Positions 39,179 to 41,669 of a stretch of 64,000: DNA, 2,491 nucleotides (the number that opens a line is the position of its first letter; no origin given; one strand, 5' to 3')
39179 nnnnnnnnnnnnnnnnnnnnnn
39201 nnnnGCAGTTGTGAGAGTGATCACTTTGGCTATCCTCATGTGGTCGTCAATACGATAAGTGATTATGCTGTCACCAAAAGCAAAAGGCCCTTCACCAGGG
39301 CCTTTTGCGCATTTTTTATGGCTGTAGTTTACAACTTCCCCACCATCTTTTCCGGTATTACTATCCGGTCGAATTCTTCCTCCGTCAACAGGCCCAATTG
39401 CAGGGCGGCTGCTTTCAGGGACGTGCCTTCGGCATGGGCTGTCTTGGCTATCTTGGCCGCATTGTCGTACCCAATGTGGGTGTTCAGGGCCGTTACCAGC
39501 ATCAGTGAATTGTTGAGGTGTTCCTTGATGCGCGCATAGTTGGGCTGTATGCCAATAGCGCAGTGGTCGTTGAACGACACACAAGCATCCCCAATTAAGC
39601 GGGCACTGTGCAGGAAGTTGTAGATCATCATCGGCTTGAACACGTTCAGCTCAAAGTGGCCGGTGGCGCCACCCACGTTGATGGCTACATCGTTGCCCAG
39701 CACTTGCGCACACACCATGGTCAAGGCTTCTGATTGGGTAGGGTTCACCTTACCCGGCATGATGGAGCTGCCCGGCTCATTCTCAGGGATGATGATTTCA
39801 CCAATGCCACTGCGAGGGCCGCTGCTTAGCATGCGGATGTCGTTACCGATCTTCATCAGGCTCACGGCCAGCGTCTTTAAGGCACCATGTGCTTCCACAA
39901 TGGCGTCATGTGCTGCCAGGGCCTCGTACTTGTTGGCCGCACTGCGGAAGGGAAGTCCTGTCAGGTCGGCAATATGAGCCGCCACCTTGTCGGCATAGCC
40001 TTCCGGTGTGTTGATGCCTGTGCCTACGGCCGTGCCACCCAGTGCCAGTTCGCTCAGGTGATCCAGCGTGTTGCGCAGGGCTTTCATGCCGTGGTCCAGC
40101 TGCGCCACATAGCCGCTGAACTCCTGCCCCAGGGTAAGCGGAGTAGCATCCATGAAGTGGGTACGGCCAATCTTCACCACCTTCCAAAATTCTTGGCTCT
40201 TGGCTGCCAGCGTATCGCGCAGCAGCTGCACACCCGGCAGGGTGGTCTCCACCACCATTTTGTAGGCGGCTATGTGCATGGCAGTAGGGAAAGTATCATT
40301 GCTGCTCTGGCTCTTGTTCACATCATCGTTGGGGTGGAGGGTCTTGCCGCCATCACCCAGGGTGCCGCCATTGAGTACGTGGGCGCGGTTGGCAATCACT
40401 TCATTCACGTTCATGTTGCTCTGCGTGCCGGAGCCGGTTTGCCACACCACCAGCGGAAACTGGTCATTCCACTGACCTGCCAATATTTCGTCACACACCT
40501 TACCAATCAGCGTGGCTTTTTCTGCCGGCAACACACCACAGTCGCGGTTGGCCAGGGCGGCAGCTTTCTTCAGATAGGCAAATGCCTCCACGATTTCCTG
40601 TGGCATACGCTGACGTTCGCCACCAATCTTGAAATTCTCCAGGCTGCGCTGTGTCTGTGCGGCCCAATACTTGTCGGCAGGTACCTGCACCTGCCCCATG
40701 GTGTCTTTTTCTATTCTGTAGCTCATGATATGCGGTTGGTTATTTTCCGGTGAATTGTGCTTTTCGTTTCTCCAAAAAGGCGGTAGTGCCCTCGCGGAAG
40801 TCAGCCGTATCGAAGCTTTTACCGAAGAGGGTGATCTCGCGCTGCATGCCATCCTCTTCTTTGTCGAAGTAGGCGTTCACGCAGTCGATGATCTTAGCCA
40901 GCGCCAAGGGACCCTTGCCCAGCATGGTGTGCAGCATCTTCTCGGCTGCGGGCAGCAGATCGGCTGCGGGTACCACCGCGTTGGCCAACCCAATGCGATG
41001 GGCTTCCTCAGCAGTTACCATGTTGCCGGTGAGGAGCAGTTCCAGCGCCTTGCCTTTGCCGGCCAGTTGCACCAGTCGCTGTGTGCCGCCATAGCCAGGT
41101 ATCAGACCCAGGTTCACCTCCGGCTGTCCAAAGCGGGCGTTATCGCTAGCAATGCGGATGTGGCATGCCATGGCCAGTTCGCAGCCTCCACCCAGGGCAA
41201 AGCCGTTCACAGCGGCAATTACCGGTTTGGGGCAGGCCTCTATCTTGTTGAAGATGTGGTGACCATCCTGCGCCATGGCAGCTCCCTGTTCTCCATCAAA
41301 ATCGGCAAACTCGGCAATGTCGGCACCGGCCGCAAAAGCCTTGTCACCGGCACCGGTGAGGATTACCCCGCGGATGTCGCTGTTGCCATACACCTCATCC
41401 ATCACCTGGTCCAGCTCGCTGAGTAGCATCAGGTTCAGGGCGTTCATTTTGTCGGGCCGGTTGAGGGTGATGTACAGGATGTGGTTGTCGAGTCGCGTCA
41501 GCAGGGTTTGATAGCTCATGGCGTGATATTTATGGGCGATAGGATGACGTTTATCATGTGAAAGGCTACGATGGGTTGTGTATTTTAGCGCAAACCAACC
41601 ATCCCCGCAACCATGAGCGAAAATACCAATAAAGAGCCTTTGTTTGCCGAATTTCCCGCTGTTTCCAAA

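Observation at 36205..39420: A decayed copy of the fumC 3' end plus terminator marks the far edge of a 3-kb low-GC island of four secreted or lipoprotein genes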

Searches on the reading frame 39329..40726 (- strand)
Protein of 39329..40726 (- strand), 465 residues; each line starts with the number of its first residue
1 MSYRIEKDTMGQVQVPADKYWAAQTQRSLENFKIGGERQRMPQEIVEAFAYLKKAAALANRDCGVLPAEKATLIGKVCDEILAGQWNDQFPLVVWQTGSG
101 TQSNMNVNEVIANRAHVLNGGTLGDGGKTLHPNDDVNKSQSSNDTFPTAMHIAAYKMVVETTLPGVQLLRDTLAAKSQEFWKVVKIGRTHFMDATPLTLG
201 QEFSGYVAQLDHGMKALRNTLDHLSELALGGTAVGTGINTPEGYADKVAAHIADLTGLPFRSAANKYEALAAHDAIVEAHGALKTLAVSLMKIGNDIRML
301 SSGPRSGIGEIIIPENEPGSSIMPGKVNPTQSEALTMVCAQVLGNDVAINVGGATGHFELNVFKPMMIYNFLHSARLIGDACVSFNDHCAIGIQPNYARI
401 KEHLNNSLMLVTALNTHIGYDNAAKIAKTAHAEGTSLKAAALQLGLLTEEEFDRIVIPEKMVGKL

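Call 10: search_protein_families(library=pfam, proteins=[window:39329-40726:-], max_evalue=0.01)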
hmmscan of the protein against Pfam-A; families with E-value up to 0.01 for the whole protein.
window:39329-40726:- (465 aa): 2 families
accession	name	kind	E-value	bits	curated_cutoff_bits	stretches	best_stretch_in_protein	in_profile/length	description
PF00206.25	Lyase_1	-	1.2e-112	376.8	27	1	11-344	1-312/312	Lyase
PF10415.14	FumaraseC_C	-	1.8e-25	89.6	32.5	1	410-462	1-53/54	Fumarase C C-terminus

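Call 12: find_related_loci(query=window:39329-40726:-, collection=genome_contigs, flank=10000)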
Query window:39329-40726:- (465 aa) in genome_contigs; peptide patterns used: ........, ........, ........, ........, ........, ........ (x = any residue, [..] = any of these).
600 stretches matched a pattern (row limit reached: there are more); 590 encode a relative of the query (tblastn E <= 1e-3); the best 80 are kept; 80 distinct loci.
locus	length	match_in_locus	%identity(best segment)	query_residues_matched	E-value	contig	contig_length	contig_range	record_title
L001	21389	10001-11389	81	1-465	0e+0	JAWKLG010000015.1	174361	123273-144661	MAG: Saprospiraceae bacterium isolate ABC1.199 ABC1.199.fa-15, whole genome shotgun sequence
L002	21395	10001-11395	78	1-465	0e+0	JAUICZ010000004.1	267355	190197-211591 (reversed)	MAG: Bacteroidia bacterium isolate 7_bin.51 NODE_88_length_267355_cov_35.445290, whole genome shotgun sequence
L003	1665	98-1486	78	1-465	0e+0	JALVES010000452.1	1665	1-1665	MAG: Saprospiraceae bacterium isolate 134-614_metabat2_scaf2bin.122 134-614_scaffold_82259_c1, whole genome shotgun sequ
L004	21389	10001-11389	78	1-465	0e+0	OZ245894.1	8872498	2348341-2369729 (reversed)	MAG: Saprospiraceae bacterium isolate 95635b9e-7190-4540-af38-e21a3cfd68f5 genome assembly, chromosome: 1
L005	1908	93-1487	78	1-465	0e+0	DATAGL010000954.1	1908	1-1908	MAG TPA_asm: Chitinophagaceae bacterium isolate SMAG_U6828 k141_7711, whole genome shotgun sequence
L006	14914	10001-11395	78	1-465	0e+0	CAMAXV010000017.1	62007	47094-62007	MAG: Chitinophaga pinensis isolate ME-21oct19-169 genome assembly, contig: ME-21oct19-C569, whole genome shotgun sequenc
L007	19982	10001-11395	77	1-465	0e+0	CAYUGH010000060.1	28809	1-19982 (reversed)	MAG TPA_asm: uncultured Chitinophagaceae bacterium isolate SRP344714_co2_36 genome assembly, contig: NODE_4069_length_28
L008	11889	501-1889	78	1-465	0e+0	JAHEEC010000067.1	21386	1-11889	MAG: Bacteroidetes bacterium isolate Ww252 NODE_3636_length_21386_cov_8.721702, whole genome shotgun sequence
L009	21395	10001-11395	77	1-465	0e+0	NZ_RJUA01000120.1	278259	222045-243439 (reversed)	Lacihabitans sp. LS3-19 jcf7180000023285, whole genome shotgun sequence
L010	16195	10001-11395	78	1-465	0e+0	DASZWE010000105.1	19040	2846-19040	MAG TPA_asm: Puia sp. isolate SMAG_U6149 k141_591047, whole genome shotgun sequence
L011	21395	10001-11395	78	1-465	0e+0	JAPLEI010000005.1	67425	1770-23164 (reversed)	MAG: Bacteroidetes bacterium isolate LacPavin_0419_WC53_MAG_42_9 LacPavin_0419_WC53_scaffold_214655, whole genome shotgu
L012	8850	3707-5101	78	1-465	0e+0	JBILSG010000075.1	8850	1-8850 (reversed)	MAG: Chitinophagaceae bacterium isolate ME2018-06-26_3300042295_group8_bin186 Rohwer_bin517_scaffold_5672_c1, whole geno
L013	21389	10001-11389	77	3-465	0e+0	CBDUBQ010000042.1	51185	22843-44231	MAG TPA_asm: uncultured Flavisolibacter sp. isolate ERR2431955_concoct_22 genome assembly, contig: ERZ23878311.205, whol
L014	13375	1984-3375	77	2-465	0e+0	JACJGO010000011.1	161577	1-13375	Flavisolibacter longurius strain BT320 5178.BT320.1_11_BT320.00011_5178.BT320.1, whole genome shotgun sequence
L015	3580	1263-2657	77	1-465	0e+0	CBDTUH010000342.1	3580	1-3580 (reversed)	MAG TPA_asm: uncultured bacterium isolate ERR2431955_concoct_103 genome assembly, contig: ERZ23878311.30552, whole genom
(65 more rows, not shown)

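Call 13: find_encoding_contigs(protein=window:39329-40726:-, flank=10000, max_places=10)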
Protein window:39329-40726:- (465 aa): no gene with exactly this product is on record in the collection.

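Call 22: find_homologous_proteins(query=window:39329-40726:-, max_evalue=1e-100)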
Query window:39329-40726:- (465 aa): 8000 proteins with E <= 1e-100 among 8000 candidates; the best 120 are listed.
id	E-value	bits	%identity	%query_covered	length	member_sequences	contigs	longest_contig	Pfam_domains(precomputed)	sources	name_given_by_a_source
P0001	0.0e+0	1048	100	100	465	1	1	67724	PF10415.15,PF00206.26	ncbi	-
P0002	1.6e-254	863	82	100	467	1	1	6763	PF10415.15,PF00206.26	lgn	-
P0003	1.6e-250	850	82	100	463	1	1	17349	PF10415.15,PF00206.26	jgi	jgi:fumarate hydratase class II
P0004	6.7e-249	844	79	100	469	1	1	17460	PF10415.15,PF00206.26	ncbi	-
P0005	7.0e-248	841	81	100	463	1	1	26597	PF10415.15,PF00206.26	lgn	-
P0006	8.5e-248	841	81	100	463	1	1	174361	PF10415.15,PF00206.26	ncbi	ncbi:MAG: class II fumarate hydratase [Saprospiraceae bacterium]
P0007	1.3e-247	840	81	100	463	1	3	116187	PF10415.15,PF00206.26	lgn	-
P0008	2.1e-247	839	80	100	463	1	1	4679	PF10415.15,PF00206.26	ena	-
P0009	6.6e-247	838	81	100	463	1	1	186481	PF10415.15,PF00206.26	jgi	jgi:fumarate hydratase class II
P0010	1.6e-246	836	80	99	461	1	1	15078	PF10415.15,PF00206.26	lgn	-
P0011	1.8e-246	836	80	100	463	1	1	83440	PF10415.15,PF00206.26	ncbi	ncbi:MAG: class II fumarate hydratase [Saprospiraceae bacterium]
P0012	4.9e-245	832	79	100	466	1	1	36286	PF10415.15,PF00206.26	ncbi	ncbi:MAG TPA: class II fumarate hydratase [Parasegetibacter sp.]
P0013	9.0e-245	831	81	100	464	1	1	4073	PF10415.15,PF00206.26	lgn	-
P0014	1.1e-244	830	79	99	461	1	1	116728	PF10415.15,PF00206.26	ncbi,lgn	ncbi:MAG: class II fumarate hydratase [Chitinophagales bacterium]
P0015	1.3e-244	830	80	100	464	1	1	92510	PF10415.15,PF00206.26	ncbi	ncbi:MAG: class II fumarate hydratase [Saprospiraceae bacterium]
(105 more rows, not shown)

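Call 23: find_encoding_contigs(protein=P0001, flank=2000, max_places=3)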
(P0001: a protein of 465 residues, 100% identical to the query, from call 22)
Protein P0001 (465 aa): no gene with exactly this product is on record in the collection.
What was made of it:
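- Tried and rejected: Exact look-ups of fumC failed (calls 13, 23).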

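Call 24: find_encoding_contigs(protein=P0002, flank=10000, max_places=3)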
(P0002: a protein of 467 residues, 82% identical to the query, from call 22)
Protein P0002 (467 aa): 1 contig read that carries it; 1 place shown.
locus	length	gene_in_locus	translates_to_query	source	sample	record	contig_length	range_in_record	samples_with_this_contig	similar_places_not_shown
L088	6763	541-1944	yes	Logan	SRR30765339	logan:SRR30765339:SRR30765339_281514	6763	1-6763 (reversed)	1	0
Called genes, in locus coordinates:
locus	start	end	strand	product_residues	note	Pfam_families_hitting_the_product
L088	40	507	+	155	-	-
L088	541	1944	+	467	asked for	PF00206:Lyase_1, PF10415:FumaraseC_C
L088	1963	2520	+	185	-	-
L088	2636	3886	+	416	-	PF14870:PSII_BNR (weak), PF18962:Por_Secre_tail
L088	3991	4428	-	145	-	-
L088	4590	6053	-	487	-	PF01546:Peptidase_M20, PF07687:M20_dimer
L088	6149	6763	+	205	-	?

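Call 25: find_encoding_contigs(protein=P0003, flank=10000, max_places=3)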
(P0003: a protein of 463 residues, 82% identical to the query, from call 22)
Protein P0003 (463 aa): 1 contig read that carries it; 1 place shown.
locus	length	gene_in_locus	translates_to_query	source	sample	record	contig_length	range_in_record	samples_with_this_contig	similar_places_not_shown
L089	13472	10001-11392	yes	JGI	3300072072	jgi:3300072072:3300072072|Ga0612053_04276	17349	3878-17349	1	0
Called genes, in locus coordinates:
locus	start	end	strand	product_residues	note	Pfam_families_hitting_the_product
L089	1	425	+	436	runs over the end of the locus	PF00342:PGI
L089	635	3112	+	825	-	-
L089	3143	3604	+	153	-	PF18962:Por_Secre_tail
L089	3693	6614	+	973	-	PF02012:BNR (faint), PF15902:Sortilin-Vps10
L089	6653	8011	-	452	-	PF02412:TSP_3 (faint), PF00691:OmpA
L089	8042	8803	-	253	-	PF00121:TIM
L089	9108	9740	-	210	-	PF00081:Sod_Fe_N, PF02777:Sod_Fe_C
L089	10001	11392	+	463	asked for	PF00206:Lyase_1, PF10415:FumaraseC_C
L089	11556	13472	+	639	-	?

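Call 81: list_cluster_members(proteins=[P0001, P0121, P0122, P0124])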
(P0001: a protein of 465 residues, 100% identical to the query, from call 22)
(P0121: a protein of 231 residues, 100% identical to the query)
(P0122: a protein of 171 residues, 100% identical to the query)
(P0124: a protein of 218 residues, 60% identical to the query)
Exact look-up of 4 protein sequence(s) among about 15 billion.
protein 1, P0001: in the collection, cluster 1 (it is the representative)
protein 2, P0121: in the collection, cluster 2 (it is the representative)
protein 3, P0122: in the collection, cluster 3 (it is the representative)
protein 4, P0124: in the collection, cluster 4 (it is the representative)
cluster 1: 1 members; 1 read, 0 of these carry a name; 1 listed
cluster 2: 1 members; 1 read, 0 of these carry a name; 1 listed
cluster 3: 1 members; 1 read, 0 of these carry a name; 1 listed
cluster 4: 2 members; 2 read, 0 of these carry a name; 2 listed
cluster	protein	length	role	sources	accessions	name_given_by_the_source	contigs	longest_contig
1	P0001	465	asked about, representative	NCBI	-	-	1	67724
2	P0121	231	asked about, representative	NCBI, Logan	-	-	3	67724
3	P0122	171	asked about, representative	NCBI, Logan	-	-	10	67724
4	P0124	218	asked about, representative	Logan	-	-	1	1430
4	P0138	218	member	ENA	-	-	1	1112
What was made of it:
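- Tried and rejected: Cluster look-ups carried no names (call 81).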

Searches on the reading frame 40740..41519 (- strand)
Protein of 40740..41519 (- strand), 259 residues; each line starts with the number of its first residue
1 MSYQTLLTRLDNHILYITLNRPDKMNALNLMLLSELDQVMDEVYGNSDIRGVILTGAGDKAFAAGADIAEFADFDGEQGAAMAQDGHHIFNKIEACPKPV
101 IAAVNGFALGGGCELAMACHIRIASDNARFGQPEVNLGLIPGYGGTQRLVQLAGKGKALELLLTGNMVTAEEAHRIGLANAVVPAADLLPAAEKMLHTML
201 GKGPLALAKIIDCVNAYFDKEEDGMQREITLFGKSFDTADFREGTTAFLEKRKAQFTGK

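Call 44: search_protein_families(library=pfam, proteins=[window:40740-41519:-], max_evalue=0.001)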
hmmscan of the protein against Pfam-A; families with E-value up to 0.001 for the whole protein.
window:40740-41519:- (259 aa): 2 families
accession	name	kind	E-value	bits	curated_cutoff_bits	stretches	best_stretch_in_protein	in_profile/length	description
PF00378.25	ECH_1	-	2.3e-71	240.5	27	1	12-258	4-250/251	Enoyl-CoA hydratase/isomerase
PF16113.10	ECH_2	-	7e-44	151.1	27.2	1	16-196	3-184/335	Enoyl-CoA hydratase/isomerase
